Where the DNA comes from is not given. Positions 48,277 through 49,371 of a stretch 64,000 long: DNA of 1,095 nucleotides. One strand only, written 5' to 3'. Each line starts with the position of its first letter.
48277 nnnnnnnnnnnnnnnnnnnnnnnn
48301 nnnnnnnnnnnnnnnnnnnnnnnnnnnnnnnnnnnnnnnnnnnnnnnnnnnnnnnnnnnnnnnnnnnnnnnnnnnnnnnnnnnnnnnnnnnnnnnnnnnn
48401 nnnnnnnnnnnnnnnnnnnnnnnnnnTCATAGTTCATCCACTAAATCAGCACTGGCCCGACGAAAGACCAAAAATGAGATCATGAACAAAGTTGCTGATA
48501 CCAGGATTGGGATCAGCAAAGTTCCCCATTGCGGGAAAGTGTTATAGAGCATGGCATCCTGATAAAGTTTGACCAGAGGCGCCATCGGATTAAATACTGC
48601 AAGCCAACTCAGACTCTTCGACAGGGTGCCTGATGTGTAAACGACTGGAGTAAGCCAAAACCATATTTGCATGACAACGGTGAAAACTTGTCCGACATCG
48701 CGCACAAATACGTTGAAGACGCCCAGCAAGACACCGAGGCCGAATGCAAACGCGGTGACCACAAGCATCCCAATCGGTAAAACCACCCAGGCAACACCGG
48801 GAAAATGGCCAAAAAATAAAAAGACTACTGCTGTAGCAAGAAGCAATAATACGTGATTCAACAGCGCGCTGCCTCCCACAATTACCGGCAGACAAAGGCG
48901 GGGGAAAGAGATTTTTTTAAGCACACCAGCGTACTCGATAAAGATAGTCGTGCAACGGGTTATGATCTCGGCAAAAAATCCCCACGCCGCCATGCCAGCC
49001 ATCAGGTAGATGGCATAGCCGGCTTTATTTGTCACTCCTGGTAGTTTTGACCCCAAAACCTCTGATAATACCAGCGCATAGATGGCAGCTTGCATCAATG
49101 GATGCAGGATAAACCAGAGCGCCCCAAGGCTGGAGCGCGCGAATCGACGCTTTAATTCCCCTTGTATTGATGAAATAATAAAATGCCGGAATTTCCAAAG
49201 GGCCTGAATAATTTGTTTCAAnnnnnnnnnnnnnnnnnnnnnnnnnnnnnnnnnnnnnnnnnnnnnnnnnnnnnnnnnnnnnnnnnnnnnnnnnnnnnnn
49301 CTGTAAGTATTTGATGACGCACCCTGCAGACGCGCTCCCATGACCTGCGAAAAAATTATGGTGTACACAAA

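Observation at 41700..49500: GC-richer block of ABC-transporter-dependent O-polysaccharide genes undergoing decay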

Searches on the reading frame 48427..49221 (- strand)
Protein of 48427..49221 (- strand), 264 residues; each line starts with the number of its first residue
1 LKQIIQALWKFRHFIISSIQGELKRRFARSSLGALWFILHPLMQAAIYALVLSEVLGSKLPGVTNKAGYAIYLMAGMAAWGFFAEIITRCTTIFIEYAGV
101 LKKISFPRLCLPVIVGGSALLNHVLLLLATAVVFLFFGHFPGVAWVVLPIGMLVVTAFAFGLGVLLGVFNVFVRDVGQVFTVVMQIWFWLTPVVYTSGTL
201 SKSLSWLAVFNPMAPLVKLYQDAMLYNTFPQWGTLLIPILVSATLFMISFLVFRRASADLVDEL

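Call 7: search_protein_families(library=pfam, proteins=[window:48427-49221:-], max_evalue=0.01)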
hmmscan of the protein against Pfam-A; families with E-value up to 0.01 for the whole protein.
window:48427-49221:- (264 aa): 1 family
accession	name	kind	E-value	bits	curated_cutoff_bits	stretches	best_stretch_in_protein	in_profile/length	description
PF01061.29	ABC2_membrane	-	1.4e-20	74.2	26.9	1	18-224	6-210/211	ABC-2 type transporter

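Call 23: find_encoding_contigs(protein=window:48427-49221:-, flank=10000, max_places=6)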
Protein window:48427-49221:- (264 aa): no gene with exactly this product is on record in the collection.

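Call 24: find_homologous_proteins(query=window:48427-49221:-, max_evalue=1e-30)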
Query window:48427-49221:- (264 aa): 2003 proteins with E <= 1e-30 among 5069 candidates; the best 120 are listed.
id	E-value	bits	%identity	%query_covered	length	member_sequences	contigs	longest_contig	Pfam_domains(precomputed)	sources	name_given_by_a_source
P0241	2.4e-165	567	100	100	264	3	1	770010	PF01061.30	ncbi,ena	-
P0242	1.3e-151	522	91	100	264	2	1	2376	PF01061.30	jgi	-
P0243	8.7e-148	509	89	100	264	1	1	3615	PF01061.30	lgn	-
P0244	1.9e-144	498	84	100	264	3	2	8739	PF01061.30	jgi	-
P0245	6.3e-143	493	85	100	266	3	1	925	PF01061.30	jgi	jgi:lipopolysaccharide transport system permease protein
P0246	5.6e-142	490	84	100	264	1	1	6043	PF01061.30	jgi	jgi:lipopolysaccharide transport system permease protein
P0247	3.7e-140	484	81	100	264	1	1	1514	PF01061.30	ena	-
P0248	5.1e-136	470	78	100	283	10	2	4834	PF01061.30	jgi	-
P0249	6.3e-136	470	81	100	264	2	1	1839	PF01061.30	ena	-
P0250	7.1e-136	470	82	97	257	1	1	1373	PF01061.30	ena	-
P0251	7.5e-135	467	81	98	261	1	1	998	PF01061.30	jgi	jgi:lipopolysaccharide transport system permease protein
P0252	3.1e-130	452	95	84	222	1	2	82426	PF01061.30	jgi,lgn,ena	-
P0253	3.9e-128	445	74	99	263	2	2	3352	PF01061.30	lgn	-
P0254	1.2e-127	443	75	98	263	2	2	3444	PF01061.30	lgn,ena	-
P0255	1.5e-123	430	73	98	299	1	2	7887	PF01061.30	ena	-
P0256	2.5e-120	419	84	84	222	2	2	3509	PF01061.30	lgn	-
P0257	6.5e-120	418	86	84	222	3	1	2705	PF01061.30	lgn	-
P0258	2.3e-118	413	70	100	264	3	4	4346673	PF01061.30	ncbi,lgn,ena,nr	ncbi:MAG: ABC transporter permease [Sterolibacteriaceae bacterium]|nr:ABC transporter permease [Ster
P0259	4.0e-115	402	67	100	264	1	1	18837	PF01061.30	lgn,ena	-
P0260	5.0e-115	402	82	84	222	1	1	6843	PF01061.30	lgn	-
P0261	1.6e-114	400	67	99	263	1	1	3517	PF01061.30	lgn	-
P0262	1.6e-114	400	68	100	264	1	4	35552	PF01061.30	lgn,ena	-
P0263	1.8e-114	400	66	100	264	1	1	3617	PF01061.30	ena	-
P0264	3.1e-114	399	67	100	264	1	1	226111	PF01061.30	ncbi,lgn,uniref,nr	ncbi:ABC transporter permease [Desulfallas thermosapovorans]|uniref:Transport permease protein n=1 T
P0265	4.1e-114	399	67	100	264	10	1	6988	PF01061.30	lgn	-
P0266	4.7e-114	398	67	100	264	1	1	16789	PF01061.30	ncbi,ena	-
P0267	7.5e-114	398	67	100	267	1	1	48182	PF01061.30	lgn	-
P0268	7.8e-114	398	67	98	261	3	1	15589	PF01061.30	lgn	-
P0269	8.1e-114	398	68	100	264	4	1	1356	PF01061.30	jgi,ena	-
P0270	1.9e-113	396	68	99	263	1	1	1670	PF01061.30,PF12698.14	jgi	jgi:lipopolysaccharide transport system permease protein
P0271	1.9e-113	396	66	100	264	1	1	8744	PF01061.30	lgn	-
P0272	8.1e-113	394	67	100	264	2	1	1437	PF01061.30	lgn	-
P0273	2.7e-112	393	67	100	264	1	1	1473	PF01061.30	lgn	-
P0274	9.5e-112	391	65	100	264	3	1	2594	PF01061.30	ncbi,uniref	ncbi:ABC transporter permease [Undibacterium sp.]|uniref:ABC transporter permease n=1 Tax=Undibacter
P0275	1.4e-111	390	68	100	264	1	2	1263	PF01061.30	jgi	-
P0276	1.7e-111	390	67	98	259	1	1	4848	PF01061.30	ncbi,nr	ncbi:MAG: ABC transporter permease [Undibacterium sp.]|nr:ABC transporter permease [Undibacterium sp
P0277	9.0e-111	388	64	100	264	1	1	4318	PF01061.30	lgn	-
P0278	1.2e-110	387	66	100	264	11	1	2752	PF01061.30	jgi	jgi:lipopolysaccharide transport system permease protein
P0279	1.4e-110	387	67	100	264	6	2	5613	PF01061.30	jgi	jgi:lipopolysaccharide transport system permease protein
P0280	1.8e-110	387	66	98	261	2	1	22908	PF01061.30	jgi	-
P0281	2.3e-110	386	66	99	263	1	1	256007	PF01061.30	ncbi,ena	-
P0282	4.4e-110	385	65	100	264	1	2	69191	PF01061.30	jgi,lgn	-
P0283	4.8e-110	385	65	100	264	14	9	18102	PF01061.30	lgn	-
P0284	1.3e-109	384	68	97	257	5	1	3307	PF01061.30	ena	-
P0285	1.8e-109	383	64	100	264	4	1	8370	PF01061.30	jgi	jgi:lipopolysaccharide transport system permease protein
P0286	2.7e-109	383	64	100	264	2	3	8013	PF01061.30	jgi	jgi:lipopolysaccharide transport system permease protein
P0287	2.9e-109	383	64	100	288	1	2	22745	PF01061.30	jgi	jgi:lipopolysaccharide transport system permease protein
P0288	3.0e-109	383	67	98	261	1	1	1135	PF01061.30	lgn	-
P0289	7.1e-109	381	65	100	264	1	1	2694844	PF01061.30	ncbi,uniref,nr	ncbi:lipopolysaccharide transport system permease protein [Methylomarinovum caldicuralii]|uniref:Tra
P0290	1.3e-108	381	64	99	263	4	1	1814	PF01061.30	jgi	jgi:lipopolysaccharide transport system permease protein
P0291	1.9e-108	380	66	100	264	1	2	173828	PF01061.30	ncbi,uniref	ncbi:ABC transporter permease [Undibacterium sp. JH2W]|uniref:ABC transporter permease n=1 Tax=Undib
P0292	2.1e-108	380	63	100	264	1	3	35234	PF01061.30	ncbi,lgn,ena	-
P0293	2.2e-108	380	65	100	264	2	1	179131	PF01061.30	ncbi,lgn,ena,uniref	ncbi:ABC transporter permease [Undibacterium sp. Ji49W]|uniref:ABC transporter permease n=1 Tax=Undi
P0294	3.3e-108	379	64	100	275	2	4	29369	PF01061.30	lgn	-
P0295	3.5e-108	379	64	100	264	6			PF01061.30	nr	nr:ABC transporter permease [uncultured Undibacterium sp.]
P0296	3.6e-108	379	65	100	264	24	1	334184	PF01061.30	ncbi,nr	ncbi:ABC transporter permease [Undibacterium flavidum]|nr:ABC transporter permease [Undibacterium fl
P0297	4.1e-108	379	65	100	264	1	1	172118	PF01061.30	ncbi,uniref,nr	ncbi:ABC transporter permease [Undibacterium sp. CY18W]|uniref:Transport permease protein n=1 Tax=Un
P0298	4.2e-108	379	65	98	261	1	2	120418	PF01061.30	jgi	jgi:lipopolysaccharide transport system permease protein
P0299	5.5e-108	379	64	98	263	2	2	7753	PF01061.30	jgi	jgi:lipopolysaccharide transport system permease protein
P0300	6.1e-108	378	64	100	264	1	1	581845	PF01061.30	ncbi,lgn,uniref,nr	ncbi:Teichoic acid translocation permease protein TagG [Sporotomaculum syntrophicum]|uniref:Transpor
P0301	6.3e-108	378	65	98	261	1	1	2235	PF01061.30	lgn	-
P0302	7.4e-108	378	66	98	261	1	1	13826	PF01061.30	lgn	-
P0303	9.4e-108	378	64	100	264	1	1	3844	PF01061.30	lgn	-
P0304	9.6e-108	378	67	97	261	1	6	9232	PF01061.30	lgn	-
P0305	2.4e-107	377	66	99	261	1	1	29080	PF01061.30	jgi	jgi:lipopolysaccharide transport system permease protein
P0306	2.4e-107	377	63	100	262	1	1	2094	PF01061.30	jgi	jgi:lipopolysaccharide transport system permease protein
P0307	2.7e-107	376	64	100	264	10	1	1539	PF01061.30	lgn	-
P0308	3.4e-107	376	64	99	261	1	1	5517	PF01061.30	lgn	-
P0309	4.3e-107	376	64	100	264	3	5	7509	PF01061.30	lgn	-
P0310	4.9e-107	375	61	100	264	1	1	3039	PF01061.30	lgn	-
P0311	5.4e-107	375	65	98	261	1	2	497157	PF01061.30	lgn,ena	-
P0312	5.4e-107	375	64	98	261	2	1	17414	PF01061.30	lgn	-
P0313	6.6e-107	375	65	98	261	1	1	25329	PF01061.30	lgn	-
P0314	8.5e-107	375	66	100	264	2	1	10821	PF01061.30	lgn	-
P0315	8.6e-107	375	65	100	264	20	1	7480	PF01061.30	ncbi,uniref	ncbi:ABC transporter permease [Undibacterium sp.]|uniref:ABC transporter permease n=1 Tax=Undibacter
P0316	1.4e-106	374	65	100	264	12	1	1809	PF01061.30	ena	-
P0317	1.5e-106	374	64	98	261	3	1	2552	PF01061.30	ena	-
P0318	1.9e-106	374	63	100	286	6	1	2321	PF01061.30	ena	-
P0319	2.5e-106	373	65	98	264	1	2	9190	PF01061.30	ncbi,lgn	-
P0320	3.7e-106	373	67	95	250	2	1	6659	PF01061.30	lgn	-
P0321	4.4e-106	372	66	95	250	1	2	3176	PF01061.30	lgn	-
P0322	5.4e-106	372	60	100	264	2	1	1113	PF01061.30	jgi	-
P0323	8.4e-106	371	64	100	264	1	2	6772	PF01061.30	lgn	-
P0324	9.0e-106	371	61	100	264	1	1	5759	PF01061.30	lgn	-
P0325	1.6e-105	370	63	100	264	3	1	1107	PF01061.30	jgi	jgi:lipopolysaccharide transport system permease protein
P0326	1.9e-105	370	63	100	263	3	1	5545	PF01061.30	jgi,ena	-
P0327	3.1e-105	370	62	100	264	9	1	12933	PF01061.30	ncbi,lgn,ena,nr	ncbi:MAG: ABC transporter permease [Burkholderiaceae bacterium]|nr:ABC transporter permease [Burkhol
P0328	3.8e-105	369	66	95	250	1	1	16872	PF01061.30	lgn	-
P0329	4.2e-105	369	63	99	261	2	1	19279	PF01061.30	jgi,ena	-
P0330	5.7e-105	369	67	94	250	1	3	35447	PF01061.30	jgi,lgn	jgi:lipopolysaccharide transport system permease protein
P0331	6.9e-105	368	61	100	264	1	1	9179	PF01061.30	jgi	jgi:lipopolysaccharide transport system permease protein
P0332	8.3e-105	368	62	100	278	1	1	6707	PF01061.30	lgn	-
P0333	1.0e-104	368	63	98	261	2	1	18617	PF01061.30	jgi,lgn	jgi:lipopolysaccharide transport system permease protein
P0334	1.1e-104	368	65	97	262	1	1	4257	PF01061.30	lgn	-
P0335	1.8e-104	367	63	99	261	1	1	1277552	PF01061.30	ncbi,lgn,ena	-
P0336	2.4e-104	367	62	100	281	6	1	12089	PF01061.30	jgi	jgi:lipopolysaccharide transport system permease protein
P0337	2.4e-104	367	63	100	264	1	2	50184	PF01061.30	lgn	-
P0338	3.0e-104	366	61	100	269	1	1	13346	PF01061.30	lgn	-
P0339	3.0e-104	366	63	100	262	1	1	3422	PF01061.30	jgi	jgi:lipopolysaccharide transport system permease protein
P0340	3.2e-104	366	65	95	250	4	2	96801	PF01061.30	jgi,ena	jgi:lipopolysaccharide transport system permease protein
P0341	4.1e-104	366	63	100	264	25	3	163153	PF01061.30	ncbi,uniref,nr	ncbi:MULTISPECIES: ABC transporter permease [Undibacterium]|uniref:Transport permease protein n=1 Ta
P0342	4.4e-104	366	64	98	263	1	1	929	PF01061.30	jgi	jgi:lipopolysaccharide transport system permease protein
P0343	4.5e-104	366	67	95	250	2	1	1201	PF01061.30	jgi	jgi:lipopolysaccharide transport system permease protein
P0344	4.6e-104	366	61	100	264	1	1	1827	PF01061.30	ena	-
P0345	5.0e-104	366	65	98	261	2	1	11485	PF01061.30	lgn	-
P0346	6.1e-104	365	61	99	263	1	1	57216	PF01061.30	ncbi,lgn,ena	-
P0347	6.1e-104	365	65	95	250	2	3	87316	PF01061.30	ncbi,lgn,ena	-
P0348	6.9e-104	365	63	100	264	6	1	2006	PF01061.30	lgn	-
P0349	7.8e-104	365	66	94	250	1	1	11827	PF01061.30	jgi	jgi:lipopolysaccharide transport system permease protein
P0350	1.4e-103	364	64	98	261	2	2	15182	PF01061.30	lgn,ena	-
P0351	2.9e-103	363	61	99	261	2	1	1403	PF01061.30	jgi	jgi:homopolymeric O-antigen transport system permease protein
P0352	3.4e-103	363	60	99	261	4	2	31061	PF01061.30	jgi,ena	-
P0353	3.7e-103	363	67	94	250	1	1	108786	PF01061.30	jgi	jgi:lipopolysaccharide transport system permease protein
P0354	4.1e-103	363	71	84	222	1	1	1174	PF01061.30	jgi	jgi:lipopolysaccharide transport system permease protein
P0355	5.2e-103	362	63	98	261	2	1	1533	PF01061.30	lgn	-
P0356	7.5e-103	362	63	99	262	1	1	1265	PF01061.30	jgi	jgi:lipopolysaccharide transport system permease protein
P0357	8.1e-103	362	63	97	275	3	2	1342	PF01061.30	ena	-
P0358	1.1e-102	361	76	81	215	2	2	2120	PF01061.30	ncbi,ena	-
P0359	1.2e-102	361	64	97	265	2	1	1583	PF01061.30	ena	-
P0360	1.2e-102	361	63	97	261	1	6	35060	PF01061.30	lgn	-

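Call 25: find_encoding_contigs(protein=P0241, flank=10000, max_places=6)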
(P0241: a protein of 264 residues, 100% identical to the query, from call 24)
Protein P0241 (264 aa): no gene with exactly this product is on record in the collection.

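Call 26: list_cluster_members(proteins=[P0241, P0252])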
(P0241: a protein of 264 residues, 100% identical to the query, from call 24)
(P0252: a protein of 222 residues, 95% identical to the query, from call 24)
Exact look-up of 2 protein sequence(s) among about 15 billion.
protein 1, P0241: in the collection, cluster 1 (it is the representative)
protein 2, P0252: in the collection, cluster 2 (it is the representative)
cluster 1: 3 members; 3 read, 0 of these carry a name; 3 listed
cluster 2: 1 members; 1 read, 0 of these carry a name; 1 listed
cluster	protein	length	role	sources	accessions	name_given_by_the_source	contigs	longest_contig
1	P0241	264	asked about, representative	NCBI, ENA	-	-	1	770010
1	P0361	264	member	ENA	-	-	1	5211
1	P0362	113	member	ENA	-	-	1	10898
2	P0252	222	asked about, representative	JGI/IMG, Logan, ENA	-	-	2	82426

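Call 27: find_encoding_contigs(protein=P0361, flank=10000, max_places=6)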
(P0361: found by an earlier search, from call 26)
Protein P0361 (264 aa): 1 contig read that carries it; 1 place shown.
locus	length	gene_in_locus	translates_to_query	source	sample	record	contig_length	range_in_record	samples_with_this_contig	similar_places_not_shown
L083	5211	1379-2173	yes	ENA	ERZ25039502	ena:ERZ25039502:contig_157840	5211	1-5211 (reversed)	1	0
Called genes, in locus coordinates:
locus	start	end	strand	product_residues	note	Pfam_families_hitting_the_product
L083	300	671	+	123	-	PF00534:Glycos_transf_1 (weak)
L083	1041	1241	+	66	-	-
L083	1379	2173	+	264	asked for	PF01061:ABC2_membrane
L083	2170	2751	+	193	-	PF00005:ABC_tran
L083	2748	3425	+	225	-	PF14524:Wzt_C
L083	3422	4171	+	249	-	PF00685:Sulfotransfer_1, PF13469:Sulfotransfer_3 (faint)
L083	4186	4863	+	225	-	PF05050:Methyltransf_21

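Call 28: find_encoding_contigs(protein=P0362, flank=10000, max_places=6)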
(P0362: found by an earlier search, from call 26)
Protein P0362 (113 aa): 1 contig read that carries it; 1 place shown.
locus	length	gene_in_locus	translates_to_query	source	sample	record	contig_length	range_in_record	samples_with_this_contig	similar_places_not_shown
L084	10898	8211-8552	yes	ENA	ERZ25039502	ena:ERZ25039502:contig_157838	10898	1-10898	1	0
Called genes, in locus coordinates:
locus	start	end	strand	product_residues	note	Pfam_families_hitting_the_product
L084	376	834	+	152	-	PF00908:dTDP_sugar_isom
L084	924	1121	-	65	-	-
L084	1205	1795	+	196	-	PF01370:Epimerase, PF16363:GDP_Man_Dehyd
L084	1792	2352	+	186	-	-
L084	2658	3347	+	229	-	-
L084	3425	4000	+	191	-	PF00535:Glycos_transf_2, PF10111:Glyco_tranf_2_2, PF13641:Glyco_tranf_2_3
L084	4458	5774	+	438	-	PF04932:Wzy_C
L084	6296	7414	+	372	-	PF13439:Glyco_transf_4 (weak), PF00534:Glycos_transf_1, PF13692:Glyco_trans_1_4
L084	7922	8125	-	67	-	-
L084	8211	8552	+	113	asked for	PF01061:ABC2_membrane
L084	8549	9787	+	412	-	PF00005:ABC_tran, PF14524:Wzt_C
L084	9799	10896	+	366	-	?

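Call 29: find_encoding_contigs(protein=P0252, flank=10000, max_places=4)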
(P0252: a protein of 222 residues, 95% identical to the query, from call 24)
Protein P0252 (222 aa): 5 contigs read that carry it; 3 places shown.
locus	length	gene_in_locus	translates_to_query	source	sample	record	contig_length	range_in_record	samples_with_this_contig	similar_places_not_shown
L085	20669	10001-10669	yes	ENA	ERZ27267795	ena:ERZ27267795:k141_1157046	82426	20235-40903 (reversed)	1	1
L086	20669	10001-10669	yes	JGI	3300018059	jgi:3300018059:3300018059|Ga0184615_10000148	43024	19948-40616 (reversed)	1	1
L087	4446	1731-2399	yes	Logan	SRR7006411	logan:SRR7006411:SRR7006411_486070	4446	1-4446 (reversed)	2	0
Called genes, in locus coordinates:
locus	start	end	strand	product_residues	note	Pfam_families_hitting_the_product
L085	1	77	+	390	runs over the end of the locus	PF04932:Wzy_C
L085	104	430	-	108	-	PF05635:23S_rRNA_IVP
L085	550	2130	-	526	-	PF13727:CoA_binding_3, PF02397:Bac_transf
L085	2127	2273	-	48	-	-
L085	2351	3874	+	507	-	PF01554:MatE (weak), PF01943:Polysacc_synt, PF13440:Polysacc_synt_3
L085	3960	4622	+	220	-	PF13489:Methyltransf_23, PF07021:MetW (weak), PF13847:Methyltransf_31, PF08241:Methyltransf_11, PF08242:Methyltransf_12, PF13649:Methyltransf_25 (weak)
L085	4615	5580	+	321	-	PF00535:Glycos_transf_2, PF13641:Glyco_tranf_2_3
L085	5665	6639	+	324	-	PF13489:Methyltransf_23, PF02353:CMAS (faint), PF07021:MetW (weak), PF13847:Methyltransf_31, PF08241:Methyltransf_11, PF08242:Methyltransf_12, PF13649:Methyltransf_25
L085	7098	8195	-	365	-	-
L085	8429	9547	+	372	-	PF13439:Glyco_transf_4, PF00534:Glycos_transf_1, PF13692:Glyco_trans_1_4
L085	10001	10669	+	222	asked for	PF01061:ABC2_membrane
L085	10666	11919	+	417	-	PF00005:ABC_tran, PF14524:Wzt_C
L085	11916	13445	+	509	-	PF05050:Methyltransf_21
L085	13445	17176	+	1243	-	PF20706:GT4-conflict (weak), PF00534:Glycos_transf_1, PF13692:Glyco_trans_1_4, PF00534:Glycos_transf_1, PF13692:Glyco_trans_1_4, PF20706:GT4-conflict (weak), PF00534:Glycos_transf_1, PF13692:Glyco_trans_1_4, +3 more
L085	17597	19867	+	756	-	-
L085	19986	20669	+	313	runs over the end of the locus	PF00535:Glycos_transf_2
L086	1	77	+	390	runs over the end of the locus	PF04932:Wzy_C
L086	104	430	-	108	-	PF05635:23S_rRNA_IVP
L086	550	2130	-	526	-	PF13727:CoA_binding_3, PF02397:Bac_transf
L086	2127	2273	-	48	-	-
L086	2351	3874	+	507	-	PF01554:MatE (weak), PF01943:Polysacc_synt, PF13440:Polysacc_synt_3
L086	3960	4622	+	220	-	PF13489:Methyltransf_23, PF07021:MetW (weak), PF13847:Methyltransf_31, PF08241:Methyltransf_11, PF08242:Methyltransf_12, PF13649:Methyltransf_25 (weak)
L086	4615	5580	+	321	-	PF00535:Glycos_transf_2, PF13641:Glyco_tranf_2_3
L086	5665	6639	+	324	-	PF13489:Methyltransf_23, PF02353:CMAS (faint), PF07021:MetW (weak), PF13847:Methyltransf_31, PF08241:Methyltransf_11, PF08242:Methyltransf_12, PF13649:Methyltransf_25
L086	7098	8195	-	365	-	-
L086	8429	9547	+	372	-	PF13439:Glyco_transf_4, PF00534:Glycos_transf_1, PF13692:Glyco_trans_1_4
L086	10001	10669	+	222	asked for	PF01061:ABC2_membrane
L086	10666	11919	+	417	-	PF00005:ABC_tran, PF14524:Wzt_C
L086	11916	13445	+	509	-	PF05050:Methyltransf_21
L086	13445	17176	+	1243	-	PF20706:GT4-conflict (weak), PF00534:Glycos_transf_1, PF13692:Glyco_trans_1_4, PF00534:Glycos_transf_1, PF13692:Glyco_trans_1_4, PF20706:GT4-conflict (weak), PF00534:Glycos_transf_1, PF13692:Glyco_trans_1_4, +3 more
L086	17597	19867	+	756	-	-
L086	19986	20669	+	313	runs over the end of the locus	PF00535:Glycos_transf_2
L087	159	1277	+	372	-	PF13439:Glyco_transf_4, PF00534:Glycos_transf_1, PF13692:Glyco_trans_1_4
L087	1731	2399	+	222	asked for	PF01061:ABC2_membrane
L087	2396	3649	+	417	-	PF00005:ABC_tran, PF14524:Wzt_C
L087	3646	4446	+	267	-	?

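Call 45: search_solved_structures(query=L085:11916-13445:+, max_evalue=0.01)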
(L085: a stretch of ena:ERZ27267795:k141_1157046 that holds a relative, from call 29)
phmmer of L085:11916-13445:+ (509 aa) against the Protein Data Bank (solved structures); distinct sequences matched with E-value up to 0.01: 0.
